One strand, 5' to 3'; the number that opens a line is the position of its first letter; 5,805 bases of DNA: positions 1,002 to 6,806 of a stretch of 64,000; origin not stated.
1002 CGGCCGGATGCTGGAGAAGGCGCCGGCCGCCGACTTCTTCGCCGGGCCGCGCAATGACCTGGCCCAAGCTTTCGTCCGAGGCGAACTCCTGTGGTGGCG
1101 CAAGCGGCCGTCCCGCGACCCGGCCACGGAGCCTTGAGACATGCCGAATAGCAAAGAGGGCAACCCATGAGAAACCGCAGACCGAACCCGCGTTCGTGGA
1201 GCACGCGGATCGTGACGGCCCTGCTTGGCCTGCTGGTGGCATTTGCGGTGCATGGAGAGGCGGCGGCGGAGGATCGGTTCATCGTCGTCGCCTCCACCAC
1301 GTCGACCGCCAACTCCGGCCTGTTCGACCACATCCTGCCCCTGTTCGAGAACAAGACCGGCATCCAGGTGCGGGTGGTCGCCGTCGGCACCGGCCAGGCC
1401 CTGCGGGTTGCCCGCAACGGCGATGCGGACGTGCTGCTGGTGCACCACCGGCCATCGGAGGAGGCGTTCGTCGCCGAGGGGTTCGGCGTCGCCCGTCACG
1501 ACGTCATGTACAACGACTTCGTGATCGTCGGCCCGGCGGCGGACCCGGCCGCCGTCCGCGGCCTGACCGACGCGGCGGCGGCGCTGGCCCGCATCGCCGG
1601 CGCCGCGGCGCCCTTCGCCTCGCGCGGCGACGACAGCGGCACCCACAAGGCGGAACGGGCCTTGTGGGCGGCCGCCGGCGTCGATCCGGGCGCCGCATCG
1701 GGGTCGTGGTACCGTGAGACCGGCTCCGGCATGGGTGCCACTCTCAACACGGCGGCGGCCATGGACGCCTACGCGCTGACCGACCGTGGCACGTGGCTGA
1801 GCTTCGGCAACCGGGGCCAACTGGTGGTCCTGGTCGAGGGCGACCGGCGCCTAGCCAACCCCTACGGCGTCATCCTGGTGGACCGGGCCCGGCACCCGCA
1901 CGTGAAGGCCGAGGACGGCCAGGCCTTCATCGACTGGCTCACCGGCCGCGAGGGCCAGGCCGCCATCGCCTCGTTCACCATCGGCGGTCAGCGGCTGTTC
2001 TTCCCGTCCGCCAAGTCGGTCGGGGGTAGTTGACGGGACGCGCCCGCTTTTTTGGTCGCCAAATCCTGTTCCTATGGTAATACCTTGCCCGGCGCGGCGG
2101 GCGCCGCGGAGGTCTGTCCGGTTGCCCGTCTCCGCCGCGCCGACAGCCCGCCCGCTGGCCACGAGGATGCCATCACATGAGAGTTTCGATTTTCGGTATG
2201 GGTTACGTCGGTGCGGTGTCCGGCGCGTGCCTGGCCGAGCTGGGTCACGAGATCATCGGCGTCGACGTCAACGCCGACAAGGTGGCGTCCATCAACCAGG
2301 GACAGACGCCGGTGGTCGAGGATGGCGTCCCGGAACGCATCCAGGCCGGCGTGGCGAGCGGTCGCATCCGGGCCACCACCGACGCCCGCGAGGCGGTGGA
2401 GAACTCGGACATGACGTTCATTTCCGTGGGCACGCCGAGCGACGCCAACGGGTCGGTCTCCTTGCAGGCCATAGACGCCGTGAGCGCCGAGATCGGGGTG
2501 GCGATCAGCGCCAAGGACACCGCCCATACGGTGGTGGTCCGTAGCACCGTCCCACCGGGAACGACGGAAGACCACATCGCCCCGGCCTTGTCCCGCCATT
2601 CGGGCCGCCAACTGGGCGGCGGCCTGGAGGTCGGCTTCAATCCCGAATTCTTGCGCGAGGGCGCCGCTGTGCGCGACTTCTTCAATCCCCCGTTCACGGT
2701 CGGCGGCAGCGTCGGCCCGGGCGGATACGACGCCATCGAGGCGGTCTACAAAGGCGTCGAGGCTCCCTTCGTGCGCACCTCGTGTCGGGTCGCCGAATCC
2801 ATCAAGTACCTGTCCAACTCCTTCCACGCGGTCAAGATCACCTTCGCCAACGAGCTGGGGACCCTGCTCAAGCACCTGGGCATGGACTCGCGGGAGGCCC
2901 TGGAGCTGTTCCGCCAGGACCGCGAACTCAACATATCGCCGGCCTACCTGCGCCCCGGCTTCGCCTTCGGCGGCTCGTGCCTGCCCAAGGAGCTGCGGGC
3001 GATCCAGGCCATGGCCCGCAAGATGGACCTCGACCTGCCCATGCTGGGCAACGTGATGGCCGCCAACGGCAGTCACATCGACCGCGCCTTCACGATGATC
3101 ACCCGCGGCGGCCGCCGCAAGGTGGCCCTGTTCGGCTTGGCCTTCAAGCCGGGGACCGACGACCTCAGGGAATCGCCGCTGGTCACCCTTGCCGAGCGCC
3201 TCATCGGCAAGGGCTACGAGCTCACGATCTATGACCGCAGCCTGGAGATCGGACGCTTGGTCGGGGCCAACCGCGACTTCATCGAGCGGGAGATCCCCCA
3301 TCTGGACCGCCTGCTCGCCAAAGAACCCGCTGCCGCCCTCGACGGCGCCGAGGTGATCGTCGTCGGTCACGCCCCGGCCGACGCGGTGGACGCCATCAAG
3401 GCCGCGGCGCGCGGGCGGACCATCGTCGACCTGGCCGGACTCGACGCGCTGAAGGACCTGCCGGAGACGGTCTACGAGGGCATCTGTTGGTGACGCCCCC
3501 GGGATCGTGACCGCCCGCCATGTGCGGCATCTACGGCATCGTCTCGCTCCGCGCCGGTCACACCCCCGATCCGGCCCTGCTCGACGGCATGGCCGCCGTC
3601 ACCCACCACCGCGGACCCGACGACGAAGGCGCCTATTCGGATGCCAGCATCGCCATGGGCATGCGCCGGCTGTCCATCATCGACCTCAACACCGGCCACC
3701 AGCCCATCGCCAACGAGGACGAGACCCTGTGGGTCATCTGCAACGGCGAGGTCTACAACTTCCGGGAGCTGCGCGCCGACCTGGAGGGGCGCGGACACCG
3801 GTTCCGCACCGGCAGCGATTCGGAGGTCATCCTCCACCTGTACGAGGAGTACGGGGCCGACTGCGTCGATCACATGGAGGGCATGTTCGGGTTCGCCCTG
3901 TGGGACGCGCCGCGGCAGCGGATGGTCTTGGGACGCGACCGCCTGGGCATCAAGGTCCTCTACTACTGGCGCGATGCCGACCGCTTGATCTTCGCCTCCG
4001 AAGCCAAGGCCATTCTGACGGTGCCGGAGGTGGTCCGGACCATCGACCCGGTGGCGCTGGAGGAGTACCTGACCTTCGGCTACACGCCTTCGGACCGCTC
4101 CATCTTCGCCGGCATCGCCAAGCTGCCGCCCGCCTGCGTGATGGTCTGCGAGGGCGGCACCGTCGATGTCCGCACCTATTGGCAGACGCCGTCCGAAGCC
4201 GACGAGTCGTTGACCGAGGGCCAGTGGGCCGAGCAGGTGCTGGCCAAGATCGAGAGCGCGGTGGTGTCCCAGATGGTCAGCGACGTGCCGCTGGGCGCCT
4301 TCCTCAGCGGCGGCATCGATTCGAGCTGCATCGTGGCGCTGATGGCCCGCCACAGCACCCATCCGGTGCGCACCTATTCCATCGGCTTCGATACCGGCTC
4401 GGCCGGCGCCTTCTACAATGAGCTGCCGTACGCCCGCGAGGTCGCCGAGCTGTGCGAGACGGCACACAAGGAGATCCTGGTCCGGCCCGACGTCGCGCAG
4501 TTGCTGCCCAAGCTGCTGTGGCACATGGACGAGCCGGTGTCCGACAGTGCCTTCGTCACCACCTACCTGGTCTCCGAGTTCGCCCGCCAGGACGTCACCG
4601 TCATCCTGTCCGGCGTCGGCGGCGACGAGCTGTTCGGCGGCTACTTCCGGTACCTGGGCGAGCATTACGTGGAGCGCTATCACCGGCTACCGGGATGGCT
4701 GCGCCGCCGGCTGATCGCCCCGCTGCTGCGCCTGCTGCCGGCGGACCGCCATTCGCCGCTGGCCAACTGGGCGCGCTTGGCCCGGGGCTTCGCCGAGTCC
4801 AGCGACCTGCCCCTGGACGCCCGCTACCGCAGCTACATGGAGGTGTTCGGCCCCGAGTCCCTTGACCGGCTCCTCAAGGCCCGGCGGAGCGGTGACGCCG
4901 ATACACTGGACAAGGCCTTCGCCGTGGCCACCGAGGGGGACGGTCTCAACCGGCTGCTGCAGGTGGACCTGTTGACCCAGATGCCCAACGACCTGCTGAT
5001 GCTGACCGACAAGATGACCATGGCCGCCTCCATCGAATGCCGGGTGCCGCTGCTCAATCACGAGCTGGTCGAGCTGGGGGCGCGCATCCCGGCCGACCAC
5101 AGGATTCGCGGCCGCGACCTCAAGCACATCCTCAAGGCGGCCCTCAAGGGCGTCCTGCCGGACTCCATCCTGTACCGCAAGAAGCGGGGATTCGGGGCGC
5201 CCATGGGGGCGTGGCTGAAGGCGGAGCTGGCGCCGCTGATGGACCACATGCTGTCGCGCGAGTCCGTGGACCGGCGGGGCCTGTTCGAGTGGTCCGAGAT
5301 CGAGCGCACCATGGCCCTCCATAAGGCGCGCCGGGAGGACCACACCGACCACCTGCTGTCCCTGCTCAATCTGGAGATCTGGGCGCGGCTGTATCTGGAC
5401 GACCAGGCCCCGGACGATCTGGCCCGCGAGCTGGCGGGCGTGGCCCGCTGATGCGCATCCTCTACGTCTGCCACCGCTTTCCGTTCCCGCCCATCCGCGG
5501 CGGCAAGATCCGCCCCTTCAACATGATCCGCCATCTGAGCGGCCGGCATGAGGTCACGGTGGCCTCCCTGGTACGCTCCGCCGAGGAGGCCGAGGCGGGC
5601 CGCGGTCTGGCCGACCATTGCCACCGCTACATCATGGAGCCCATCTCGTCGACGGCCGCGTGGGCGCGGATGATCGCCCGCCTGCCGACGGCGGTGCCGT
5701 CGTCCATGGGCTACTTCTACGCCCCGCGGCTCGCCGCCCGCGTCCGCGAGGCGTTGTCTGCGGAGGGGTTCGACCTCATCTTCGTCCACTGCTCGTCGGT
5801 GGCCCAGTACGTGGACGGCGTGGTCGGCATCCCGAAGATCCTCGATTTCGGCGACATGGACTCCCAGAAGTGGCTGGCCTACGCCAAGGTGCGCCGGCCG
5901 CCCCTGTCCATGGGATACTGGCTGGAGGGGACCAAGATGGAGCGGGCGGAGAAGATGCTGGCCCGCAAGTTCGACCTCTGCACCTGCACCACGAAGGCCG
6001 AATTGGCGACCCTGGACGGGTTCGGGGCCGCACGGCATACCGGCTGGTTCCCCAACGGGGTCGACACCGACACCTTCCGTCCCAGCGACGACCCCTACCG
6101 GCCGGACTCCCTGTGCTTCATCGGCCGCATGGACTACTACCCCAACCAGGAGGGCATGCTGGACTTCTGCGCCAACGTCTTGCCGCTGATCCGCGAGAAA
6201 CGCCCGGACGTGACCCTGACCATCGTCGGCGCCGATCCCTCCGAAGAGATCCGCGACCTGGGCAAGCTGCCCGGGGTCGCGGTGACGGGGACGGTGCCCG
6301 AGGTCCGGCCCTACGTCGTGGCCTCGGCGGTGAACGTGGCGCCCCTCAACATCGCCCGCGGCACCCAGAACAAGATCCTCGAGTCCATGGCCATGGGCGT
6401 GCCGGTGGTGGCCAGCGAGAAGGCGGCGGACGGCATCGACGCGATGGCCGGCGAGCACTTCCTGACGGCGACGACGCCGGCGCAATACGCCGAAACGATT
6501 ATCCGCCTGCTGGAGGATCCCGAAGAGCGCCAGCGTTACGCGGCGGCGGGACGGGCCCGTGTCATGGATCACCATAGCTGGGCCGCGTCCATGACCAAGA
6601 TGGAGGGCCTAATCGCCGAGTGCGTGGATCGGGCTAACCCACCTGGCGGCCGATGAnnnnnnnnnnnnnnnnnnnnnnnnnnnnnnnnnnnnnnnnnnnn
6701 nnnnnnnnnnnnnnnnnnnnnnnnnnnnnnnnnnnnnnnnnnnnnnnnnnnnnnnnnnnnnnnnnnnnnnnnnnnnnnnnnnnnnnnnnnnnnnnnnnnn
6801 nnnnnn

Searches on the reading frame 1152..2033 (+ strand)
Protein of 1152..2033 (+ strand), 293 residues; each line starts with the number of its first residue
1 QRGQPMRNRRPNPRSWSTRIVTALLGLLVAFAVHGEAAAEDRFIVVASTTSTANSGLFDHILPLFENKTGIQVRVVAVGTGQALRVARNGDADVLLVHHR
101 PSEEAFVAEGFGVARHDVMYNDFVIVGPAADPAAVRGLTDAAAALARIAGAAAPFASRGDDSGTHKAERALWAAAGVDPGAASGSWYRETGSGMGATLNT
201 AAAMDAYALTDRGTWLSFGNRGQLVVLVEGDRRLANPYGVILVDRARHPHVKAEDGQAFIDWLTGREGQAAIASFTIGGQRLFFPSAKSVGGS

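Call 80: search_protein_families(library=pfam, proteins=[window:1152-2033:+])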
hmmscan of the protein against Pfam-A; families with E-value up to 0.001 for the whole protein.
window:1152-2033:+ (293 aa): 4 families
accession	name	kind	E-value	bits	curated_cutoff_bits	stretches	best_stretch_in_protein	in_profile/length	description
PF12849.12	PBP_like_2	-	1e-46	160.3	27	1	37-267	4-267/267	PBP superfamily domain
PF13531.11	SBP_bac_11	-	6.3e-17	62.5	25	1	54-274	9-223/227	Bacterial extracellular solute-binding protein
PF03466.25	LysR_substrate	-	3.8e-06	26.9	28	1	46-263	10-204/209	LysR substrate binding domain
PF01547.30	SBP_bac_1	-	0.0002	21.9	26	0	64-270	16-307/307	Bacterial extracellular solute-binding protein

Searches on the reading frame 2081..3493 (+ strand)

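Call 80: search_protein_families(library=pfam, proteins=[window:2081-3493:+])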
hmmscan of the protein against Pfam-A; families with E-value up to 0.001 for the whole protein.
window:2081-3493:+ (470 aa): 3 families
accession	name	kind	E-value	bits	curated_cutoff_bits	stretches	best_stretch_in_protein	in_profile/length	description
PF03721.20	UDPG_MGDP_dh_N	-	1.6e-50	171.7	27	1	33-210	1-175/187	UDP-glucose/GDP-mannose dehydrogenase family, NAD binding domain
PF00984.24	UDPG_MGDP_dh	-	3.3e-25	88.4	25.4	1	237-329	2-92/94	UDP-glucose/GDP-mannose dehydrogenase family, central domain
PF03720.21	UDPG_MGDP_dh_C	-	7.2e-12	46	30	1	349-450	1-96/103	UDP-glucose/GDP-mannose dehydrogenase family, UDP binding domain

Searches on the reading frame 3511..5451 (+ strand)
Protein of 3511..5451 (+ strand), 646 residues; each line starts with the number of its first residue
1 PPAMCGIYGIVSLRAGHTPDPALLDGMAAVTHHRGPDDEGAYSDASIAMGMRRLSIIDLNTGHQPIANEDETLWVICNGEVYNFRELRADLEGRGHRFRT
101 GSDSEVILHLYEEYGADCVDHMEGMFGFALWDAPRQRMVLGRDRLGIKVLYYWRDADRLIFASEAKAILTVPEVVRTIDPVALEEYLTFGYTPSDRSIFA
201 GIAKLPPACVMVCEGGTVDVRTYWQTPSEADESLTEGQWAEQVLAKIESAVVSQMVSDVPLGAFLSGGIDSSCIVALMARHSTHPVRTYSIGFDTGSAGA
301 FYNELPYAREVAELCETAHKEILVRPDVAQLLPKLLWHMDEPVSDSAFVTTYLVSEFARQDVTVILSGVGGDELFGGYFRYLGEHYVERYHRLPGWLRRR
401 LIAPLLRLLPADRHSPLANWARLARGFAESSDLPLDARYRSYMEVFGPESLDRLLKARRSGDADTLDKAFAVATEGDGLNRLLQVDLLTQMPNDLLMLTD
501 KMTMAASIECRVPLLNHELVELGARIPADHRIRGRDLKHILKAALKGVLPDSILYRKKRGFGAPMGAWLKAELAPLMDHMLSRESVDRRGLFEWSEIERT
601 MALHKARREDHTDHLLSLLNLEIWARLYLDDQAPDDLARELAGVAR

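Call 80: search_protein_families(library=pfam, proteins=[window:3511-5451:+])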
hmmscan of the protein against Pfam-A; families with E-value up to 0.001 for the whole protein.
window:3511-5451:+ (646 aa): 3 families
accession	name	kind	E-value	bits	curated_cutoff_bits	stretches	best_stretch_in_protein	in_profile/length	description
PF00733.27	Asn_synthase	-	3.7e-95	320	21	1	243-626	2-354/354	Asparagine synthase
PF13537.11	GATase_7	-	2.7e-46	157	25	1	52-169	2-122/123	Glutamine amidotransferase domain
PF13522.11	GATase_6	-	1.7e-39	135.2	27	1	36-164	1-130/130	Glutamine amidotransferase domain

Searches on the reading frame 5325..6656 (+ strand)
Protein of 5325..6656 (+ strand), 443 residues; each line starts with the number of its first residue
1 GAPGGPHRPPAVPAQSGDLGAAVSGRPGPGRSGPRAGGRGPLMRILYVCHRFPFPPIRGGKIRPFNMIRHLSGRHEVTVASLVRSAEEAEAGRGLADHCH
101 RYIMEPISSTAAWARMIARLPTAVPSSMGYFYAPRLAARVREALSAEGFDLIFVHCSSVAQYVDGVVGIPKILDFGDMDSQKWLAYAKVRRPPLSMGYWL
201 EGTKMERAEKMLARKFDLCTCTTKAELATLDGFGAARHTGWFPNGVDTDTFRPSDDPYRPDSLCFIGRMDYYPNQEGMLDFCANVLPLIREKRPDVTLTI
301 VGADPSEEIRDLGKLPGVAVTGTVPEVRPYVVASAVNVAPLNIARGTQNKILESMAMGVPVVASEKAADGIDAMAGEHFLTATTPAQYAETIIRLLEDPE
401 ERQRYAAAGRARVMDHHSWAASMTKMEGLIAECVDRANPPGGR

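Call 80: search_protein_families(library=pfam, proteins=[window:5325-6656:+])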
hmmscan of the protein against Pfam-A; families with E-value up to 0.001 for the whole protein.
window:5325-6656:+ (443 aa): 5 families
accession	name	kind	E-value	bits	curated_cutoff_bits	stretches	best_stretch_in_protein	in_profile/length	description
PF13692.12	Glyco_trans_1_4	-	1.9e-26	93.5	27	1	262-398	3-142/142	Glycosyl transferases group 1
PF13524.12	Glyco_trans_1_2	-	1.3e-14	54.8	25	1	290-427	10-143/144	Glycosyl transferase-like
PF00534.26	Glycos_transf_1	-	1.8e-11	44.3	26.4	1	260-411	15-171/172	Glycosyl transferases group 1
PF13439.12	Glyco_transf_4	-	3.8e-08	34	28.5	1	65-249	9-169/170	Glycosyltransferase Family 4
PF13579.12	Glyco_trans_4_4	-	3.1e-06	28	29.7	1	66-237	9-149/158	Glycosyl transferase 4-like domain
